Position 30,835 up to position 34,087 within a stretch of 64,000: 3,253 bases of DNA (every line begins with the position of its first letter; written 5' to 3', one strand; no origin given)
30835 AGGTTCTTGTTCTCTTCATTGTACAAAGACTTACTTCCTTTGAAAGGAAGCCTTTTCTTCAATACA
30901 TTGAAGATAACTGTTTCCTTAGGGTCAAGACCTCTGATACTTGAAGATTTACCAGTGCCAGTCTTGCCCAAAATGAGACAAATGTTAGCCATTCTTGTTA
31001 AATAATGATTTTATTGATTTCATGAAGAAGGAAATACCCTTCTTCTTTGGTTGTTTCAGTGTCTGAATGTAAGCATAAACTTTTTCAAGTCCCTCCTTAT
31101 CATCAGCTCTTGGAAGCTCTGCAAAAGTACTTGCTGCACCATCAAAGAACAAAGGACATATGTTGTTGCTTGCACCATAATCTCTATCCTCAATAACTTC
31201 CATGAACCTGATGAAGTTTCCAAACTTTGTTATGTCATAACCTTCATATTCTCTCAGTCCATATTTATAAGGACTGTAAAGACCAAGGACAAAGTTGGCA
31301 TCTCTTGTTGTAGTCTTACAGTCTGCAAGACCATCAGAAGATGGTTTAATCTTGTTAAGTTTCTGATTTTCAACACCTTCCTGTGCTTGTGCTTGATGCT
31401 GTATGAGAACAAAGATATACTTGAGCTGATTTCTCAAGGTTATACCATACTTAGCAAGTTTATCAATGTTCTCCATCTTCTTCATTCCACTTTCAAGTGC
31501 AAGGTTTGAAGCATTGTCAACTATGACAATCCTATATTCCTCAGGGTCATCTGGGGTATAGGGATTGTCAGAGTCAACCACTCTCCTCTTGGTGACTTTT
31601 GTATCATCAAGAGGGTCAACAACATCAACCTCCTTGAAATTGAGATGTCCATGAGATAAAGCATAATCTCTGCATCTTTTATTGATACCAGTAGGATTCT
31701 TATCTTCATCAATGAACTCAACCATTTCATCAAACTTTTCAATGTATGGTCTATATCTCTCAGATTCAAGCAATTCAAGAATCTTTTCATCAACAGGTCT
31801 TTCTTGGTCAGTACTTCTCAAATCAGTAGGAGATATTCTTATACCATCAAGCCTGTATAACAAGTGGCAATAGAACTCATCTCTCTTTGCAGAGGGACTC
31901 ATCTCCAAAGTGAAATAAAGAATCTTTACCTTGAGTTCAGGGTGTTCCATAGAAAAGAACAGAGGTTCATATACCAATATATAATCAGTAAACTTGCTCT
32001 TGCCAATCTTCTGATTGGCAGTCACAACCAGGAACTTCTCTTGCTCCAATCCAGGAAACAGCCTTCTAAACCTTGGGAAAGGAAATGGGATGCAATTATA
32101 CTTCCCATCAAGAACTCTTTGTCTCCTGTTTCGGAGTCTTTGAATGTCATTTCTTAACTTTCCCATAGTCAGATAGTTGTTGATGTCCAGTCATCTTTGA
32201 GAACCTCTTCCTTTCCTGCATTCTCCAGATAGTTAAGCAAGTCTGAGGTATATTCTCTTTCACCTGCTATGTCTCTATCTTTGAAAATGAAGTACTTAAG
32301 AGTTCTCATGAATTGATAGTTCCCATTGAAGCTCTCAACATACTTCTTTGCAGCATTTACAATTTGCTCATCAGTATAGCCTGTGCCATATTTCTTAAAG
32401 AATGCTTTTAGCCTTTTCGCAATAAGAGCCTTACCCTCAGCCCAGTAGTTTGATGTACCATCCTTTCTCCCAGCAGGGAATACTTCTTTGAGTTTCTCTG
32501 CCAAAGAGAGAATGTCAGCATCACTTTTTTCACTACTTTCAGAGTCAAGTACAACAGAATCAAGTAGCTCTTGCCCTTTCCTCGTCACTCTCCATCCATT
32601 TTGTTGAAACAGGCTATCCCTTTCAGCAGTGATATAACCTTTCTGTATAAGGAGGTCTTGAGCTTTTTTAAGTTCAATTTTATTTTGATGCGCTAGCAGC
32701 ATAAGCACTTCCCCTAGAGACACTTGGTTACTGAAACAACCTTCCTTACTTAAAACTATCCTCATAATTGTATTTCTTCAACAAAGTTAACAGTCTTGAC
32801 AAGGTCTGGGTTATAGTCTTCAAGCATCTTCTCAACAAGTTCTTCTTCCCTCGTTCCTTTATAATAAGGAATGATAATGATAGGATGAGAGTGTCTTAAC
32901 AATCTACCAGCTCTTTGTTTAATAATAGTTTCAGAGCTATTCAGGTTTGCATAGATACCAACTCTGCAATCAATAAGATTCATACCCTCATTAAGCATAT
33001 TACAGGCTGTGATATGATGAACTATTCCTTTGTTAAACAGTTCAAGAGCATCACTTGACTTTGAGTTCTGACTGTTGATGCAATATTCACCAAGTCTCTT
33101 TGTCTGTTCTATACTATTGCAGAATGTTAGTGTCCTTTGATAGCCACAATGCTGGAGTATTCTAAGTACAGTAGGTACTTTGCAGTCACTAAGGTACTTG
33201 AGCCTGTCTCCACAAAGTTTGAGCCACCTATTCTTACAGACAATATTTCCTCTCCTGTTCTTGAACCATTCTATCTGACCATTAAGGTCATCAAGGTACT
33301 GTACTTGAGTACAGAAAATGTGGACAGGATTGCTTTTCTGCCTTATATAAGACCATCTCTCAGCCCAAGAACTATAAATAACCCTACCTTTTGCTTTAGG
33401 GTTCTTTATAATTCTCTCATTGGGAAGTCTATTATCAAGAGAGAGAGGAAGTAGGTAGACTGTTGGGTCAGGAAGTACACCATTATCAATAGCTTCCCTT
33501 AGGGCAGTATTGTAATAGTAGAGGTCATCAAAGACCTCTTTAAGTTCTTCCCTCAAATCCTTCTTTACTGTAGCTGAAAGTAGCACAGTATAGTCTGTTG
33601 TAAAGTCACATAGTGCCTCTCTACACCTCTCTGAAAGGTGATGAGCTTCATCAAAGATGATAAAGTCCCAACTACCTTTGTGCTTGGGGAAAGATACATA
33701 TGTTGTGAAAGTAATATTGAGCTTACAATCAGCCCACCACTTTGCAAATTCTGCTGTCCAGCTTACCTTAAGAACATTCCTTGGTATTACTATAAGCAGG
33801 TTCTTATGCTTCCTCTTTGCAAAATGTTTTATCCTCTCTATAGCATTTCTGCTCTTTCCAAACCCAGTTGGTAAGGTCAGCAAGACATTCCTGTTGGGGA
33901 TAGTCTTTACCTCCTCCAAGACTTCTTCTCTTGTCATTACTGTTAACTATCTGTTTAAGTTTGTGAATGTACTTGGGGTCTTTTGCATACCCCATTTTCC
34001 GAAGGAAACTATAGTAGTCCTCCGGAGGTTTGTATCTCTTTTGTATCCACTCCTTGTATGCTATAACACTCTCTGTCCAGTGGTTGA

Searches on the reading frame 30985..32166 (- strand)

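Call 20: search_protein_families(library=pfam, proteins=[window:30985-32166:-], max_evalue=0.01)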
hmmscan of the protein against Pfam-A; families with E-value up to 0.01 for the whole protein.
window:30985-32166:- (393 aa): 1 family
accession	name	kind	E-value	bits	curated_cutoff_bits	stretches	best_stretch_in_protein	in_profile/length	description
PF03796.21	DnaB_C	-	0.002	18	27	0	29-93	5-62/255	DnaB-like helicase C terminal domain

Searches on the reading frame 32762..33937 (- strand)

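Call 20: search_protein_families(library=pfam, proteins=[window:32762-33937:-], max_evalue=0.01)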
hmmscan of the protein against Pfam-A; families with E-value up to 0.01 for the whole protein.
window:32762-33937:- (391 aa): 4 families
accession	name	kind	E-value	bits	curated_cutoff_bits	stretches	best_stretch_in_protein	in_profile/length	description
PF04851.21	ResIII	-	6.6e-13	49.3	22.5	1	7-125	16-163/164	Type III restriction enzyme, res subunit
PF00176.29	SNF2-rel_dom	-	5.2e-08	32.8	24.9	1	15-75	17-81/290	SNF2-related domain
PF00270.35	DEAD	-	2e-07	31.3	26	0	11-76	12-77/167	DEAD/DEAH box helicase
PF00271.37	Helicase_C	-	6e-07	30.1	23.5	1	261-349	10-109/110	Helicase conserved C-terminal domain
